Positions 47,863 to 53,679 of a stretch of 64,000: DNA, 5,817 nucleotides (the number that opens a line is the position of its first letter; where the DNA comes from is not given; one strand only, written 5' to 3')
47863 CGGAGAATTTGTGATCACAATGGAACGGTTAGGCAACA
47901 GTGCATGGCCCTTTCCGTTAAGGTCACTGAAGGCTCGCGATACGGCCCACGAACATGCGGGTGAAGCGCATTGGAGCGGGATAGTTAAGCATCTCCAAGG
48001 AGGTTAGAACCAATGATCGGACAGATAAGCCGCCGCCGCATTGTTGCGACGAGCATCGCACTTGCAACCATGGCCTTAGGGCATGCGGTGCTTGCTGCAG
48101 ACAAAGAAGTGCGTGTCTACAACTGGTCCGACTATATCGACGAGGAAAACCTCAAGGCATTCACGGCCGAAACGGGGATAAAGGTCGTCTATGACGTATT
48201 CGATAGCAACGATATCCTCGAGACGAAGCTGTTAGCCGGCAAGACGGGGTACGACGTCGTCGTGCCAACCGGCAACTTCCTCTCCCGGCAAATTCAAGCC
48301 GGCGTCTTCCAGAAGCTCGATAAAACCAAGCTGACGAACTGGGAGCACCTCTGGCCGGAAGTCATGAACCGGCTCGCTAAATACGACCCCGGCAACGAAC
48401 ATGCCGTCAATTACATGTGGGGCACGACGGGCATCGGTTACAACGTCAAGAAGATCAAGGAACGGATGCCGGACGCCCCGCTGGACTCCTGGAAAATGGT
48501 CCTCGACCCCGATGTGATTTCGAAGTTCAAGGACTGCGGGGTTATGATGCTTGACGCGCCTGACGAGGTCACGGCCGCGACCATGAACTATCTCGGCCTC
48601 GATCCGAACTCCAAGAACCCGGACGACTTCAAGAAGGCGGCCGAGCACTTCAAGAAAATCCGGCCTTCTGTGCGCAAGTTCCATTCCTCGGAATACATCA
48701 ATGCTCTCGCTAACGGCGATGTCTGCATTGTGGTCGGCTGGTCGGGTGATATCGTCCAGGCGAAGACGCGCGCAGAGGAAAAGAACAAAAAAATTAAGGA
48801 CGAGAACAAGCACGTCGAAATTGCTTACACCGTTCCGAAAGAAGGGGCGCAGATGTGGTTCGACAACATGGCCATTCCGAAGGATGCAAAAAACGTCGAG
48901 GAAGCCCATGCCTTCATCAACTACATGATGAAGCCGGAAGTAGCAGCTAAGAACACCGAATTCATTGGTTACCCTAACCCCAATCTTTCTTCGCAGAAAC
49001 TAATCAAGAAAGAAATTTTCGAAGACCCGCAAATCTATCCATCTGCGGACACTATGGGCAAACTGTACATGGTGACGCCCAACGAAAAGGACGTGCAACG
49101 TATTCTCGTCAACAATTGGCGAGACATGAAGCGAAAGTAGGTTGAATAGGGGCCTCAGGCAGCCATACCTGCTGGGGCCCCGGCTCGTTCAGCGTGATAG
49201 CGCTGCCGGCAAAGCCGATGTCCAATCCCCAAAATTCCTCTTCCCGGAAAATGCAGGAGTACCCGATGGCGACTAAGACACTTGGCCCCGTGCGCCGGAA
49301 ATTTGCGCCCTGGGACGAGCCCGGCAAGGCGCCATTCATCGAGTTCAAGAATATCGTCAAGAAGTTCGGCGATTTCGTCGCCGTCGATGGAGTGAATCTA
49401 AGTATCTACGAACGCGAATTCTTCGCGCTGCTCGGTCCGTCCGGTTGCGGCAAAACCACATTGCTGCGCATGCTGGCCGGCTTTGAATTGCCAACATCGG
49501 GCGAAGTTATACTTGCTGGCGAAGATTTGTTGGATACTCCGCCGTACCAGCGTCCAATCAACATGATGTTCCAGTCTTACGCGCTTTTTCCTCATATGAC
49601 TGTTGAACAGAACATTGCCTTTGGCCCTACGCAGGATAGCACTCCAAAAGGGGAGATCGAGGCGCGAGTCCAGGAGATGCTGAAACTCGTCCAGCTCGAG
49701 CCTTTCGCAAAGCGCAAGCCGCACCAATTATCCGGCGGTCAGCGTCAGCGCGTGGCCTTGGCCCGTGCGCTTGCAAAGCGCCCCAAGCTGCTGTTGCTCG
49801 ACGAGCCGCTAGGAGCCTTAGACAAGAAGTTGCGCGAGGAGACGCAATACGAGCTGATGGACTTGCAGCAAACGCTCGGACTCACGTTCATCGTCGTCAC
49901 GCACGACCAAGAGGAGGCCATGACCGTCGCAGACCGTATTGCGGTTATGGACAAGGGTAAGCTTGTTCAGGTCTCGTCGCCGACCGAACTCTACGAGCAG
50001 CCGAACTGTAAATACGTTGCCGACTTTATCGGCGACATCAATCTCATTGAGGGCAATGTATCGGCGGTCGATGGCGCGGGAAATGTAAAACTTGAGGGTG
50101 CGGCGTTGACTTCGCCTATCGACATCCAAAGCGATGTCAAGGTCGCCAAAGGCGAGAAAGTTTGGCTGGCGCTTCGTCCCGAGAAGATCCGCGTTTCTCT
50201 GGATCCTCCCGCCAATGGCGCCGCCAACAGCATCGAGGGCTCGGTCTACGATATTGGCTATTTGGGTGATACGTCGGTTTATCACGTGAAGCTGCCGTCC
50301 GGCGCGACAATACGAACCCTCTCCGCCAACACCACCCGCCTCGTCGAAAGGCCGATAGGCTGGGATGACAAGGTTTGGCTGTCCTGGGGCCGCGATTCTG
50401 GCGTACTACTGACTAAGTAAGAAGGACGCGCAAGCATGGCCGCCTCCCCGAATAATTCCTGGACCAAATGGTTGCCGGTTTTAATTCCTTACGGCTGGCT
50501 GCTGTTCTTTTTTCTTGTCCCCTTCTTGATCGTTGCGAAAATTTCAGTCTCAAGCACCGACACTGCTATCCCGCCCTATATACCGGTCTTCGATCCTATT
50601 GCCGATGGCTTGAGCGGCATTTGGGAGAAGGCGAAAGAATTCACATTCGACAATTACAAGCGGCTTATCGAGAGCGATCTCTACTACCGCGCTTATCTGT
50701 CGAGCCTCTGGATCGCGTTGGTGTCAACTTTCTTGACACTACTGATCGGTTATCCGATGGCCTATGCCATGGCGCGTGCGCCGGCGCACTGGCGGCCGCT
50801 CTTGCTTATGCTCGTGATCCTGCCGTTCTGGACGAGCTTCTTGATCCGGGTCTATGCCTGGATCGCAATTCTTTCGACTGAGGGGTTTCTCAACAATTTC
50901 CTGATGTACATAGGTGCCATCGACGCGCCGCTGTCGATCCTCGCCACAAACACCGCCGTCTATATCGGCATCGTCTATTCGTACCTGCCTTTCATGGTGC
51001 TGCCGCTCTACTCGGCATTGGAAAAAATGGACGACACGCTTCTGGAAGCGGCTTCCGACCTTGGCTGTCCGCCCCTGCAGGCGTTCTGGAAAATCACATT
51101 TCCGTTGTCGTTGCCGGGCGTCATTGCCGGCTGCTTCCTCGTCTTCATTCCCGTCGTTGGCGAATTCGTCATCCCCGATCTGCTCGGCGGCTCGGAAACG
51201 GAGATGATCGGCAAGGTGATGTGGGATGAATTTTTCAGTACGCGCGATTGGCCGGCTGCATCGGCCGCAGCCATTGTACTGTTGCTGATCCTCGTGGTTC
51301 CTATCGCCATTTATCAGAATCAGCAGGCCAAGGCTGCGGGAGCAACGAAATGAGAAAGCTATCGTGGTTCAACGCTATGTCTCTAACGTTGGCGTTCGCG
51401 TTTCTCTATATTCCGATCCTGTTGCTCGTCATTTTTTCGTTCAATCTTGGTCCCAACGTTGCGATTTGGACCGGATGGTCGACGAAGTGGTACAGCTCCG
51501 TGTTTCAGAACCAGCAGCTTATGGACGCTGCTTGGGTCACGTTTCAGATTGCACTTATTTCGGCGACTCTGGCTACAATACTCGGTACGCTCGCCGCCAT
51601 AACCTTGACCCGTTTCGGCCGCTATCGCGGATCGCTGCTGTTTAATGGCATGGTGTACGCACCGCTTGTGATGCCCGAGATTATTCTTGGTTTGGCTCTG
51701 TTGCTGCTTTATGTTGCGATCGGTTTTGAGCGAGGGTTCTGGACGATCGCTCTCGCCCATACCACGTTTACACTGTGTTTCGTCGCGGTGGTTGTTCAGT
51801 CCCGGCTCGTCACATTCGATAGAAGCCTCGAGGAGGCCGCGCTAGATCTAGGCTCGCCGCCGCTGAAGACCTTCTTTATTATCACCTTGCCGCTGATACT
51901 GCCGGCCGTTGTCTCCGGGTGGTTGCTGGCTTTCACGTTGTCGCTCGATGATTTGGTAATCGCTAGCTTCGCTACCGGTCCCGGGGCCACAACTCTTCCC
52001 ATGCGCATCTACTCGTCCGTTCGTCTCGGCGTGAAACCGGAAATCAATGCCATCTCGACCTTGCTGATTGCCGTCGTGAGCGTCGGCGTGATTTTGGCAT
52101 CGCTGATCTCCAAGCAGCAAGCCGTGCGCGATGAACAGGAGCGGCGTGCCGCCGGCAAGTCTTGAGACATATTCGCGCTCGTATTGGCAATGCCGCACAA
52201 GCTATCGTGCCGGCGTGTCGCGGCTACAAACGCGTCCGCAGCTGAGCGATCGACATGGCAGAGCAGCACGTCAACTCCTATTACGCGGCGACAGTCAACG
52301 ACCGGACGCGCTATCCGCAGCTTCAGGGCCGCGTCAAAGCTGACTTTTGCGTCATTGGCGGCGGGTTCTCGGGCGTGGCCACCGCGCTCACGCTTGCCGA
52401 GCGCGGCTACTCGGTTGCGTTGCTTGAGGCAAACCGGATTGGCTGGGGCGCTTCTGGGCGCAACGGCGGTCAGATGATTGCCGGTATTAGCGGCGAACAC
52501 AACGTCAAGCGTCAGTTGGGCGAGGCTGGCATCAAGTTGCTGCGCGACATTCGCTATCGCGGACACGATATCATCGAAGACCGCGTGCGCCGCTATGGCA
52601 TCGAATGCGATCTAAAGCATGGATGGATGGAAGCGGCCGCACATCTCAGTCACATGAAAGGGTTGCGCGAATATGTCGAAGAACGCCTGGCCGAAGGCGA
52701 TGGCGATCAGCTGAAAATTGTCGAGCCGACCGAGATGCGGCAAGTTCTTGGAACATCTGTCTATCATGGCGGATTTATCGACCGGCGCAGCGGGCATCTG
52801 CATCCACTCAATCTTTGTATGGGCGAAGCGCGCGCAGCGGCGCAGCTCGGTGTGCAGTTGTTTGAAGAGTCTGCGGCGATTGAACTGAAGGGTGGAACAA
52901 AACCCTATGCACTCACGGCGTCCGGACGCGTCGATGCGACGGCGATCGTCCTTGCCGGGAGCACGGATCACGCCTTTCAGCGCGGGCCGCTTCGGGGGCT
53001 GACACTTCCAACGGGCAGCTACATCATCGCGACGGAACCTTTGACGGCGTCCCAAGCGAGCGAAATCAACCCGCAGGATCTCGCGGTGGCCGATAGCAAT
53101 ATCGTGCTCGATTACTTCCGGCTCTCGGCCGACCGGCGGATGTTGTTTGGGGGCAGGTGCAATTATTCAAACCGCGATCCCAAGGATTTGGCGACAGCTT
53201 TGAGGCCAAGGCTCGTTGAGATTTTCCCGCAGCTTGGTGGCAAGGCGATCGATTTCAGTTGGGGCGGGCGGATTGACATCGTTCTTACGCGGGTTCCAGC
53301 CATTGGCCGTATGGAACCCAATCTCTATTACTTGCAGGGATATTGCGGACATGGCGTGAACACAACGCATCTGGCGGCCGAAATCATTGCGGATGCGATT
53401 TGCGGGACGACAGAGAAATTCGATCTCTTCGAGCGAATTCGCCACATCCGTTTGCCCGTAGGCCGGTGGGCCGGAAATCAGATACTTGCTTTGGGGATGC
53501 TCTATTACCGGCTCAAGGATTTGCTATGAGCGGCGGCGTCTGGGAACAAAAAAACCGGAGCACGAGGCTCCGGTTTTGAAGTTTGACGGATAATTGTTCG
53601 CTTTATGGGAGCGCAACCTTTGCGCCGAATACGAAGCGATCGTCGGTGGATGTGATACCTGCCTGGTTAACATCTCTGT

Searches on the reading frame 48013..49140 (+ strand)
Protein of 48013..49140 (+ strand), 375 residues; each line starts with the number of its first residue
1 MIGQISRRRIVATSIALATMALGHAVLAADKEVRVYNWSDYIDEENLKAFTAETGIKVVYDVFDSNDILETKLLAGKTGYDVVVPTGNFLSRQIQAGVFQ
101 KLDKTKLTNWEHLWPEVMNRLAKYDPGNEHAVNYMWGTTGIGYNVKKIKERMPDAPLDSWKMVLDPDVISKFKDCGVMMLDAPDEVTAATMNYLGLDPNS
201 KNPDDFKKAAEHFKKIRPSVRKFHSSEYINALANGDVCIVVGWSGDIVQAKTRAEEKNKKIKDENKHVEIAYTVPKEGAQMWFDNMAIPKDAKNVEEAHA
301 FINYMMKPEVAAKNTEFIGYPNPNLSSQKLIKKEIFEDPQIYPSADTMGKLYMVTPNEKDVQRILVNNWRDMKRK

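Call 69: search_protein_families(library=pfam, proteins=[window:48013-49140:+], max_evalue=0.000001)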
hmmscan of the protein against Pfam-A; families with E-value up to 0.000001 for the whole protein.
window:48013-49140:+ (375 aa): 4 families
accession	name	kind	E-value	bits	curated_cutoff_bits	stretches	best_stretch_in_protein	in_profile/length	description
PF13416.11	SBP_bac_8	-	9.5e-34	117.9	27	1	48-340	4-276/279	Bacterial extracellular solute-binding protein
PF13343.11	SBP_bac_6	-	2.4e-21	76.8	24.6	1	81-322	5-219/245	Bacterial extracellular solute-binding protein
PF01547.30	SBP_bac_1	-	7e-20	72.7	26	1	43-311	11-306/307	Bacterial extracellular solute-binding protein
PF13531.11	SBP_bac_11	-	2.5e-08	34.4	25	1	47-312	17-219/227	Bacterial extracellular solute-binding protein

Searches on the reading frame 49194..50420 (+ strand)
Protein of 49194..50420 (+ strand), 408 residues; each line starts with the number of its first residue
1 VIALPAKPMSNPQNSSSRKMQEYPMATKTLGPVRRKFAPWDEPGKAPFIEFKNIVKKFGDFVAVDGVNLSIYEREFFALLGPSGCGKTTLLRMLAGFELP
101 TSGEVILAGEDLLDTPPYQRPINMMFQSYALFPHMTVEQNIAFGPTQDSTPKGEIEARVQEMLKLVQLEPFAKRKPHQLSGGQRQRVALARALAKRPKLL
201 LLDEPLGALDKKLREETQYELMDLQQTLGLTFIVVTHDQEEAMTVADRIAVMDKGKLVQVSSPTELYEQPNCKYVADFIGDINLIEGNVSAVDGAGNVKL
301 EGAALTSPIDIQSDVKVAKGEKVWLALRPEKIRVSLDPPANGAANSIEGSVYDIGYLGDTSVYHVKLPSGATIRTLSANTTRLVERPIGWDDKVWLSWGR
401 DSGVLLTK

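Call 69: search_protein_families(library=pfam, proteins=[window:49194-50420:+], max_evalue=0.000001)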
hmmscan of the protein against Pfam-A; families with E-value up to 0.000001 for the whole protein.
window:49194-50420:+ (408 aa): 2 families
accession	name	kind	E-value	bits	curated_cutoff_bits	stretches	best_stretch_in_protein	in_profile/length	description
PF00005.33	ABC_tran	-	1.8e-38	132.7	25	1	65-206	2-136/137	ABC transporter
PF08402.16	TOBE_2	-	2.2e-18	66.5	21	1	325-406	1-76/76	TOBE domain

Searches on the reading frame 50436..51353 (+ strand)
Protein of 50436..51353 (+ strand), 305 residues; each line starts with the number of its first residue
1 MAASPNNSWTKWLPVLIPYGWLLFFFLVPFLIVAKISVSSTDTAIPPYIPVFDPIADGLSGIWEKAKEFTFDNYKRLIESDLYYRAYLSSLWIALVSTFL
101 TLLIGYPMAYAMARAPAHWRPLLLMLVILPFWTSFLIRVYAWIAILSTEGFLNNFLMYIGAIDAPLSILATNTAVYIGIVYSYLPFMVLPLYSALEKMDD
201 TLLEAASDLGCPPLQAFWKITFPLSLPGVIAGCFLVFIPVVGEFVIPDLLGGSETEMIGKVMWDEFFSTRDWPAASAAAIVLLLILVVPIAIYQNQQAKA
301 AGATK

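Call 69: search_protein_families(library=pfam, proteins=[window:50436-51353:+], max_evalue=0.000001)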
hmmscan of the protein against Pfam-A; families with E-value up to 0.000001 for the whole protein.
window:50436-51353:+ (305 aa): 1 family
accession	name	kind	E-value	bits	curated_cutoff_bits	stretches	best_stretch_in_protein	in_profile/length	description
PF00528.27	BPD_transp_1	-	1.1e-16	61.5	26.4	1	105-292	1-175/184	Binding-protein-dependent transport system inner membrane component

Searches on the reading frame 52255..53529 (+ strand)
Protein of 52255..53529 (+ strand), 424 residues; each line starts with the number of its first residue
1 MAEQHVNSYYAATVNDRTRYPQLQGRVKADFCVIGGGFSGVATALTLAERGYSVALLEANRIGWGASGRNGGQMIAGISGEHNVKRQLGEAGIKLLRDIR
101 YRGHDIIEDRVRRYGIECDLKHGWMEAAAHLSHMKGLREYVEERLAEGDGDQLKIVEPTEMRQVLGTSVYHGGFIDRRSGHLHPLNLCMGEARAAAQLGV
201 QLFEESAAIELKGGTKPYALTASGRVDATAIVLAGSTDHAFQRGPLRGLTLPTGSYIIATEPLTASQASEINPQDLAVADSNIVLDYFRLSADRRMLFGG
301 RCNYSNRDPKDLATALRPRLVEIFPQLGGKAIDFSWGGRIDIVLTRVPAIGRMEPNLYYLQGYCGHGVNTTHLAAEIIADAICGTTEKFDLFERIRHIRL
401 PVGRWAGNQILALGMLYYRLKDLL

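Call 3: search_protein_families(library=pfam, proteins=[window:52255-53529:+], max_evalue=0.01)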
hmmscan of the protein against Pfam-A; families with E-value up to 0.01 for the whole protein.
window:52255-53529:+ (424 aa): 8 families
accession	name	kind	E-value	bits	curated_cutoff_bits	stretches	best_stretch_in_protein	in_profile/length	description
PF01266.30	DAO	-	4.4e-62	211.1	27.9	1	30-380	1-352/353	FAD dependent oxidoreductase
PF12831.13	FAD_oxidored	-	5.3e-06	26.4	27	1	30-142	1-108/416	FAD dependent oxidoreductase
PF13450.12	NAD_binding_8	-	1.3e-05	25.8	21.9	1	33-69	1-39/68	NAD(P)-binding Rossmann-like domain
PF00890.30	FAD_binding_2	-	1.4e-05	24.9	20.4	1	30-212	1-169/414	FAD binding domain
PF01946.23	Thi4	-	4.5e-05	23.2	26.2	1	22-95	11-84/235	Thi4 family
PF07992.20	Pyr_redox_2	-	0.00012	22.1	26.1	1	29-77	143-191/291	Pyridine nucleotide-disulphide oxidoreductase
PF01134.28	GIDA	-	0.0012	18.4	22.1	1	31-60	2-31/391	Glucose inhibited division protein A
PF03486.20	HI0933_like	-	0.0035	17.3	50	0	30-61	2-33/244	HI0933-like protein Rossmann domain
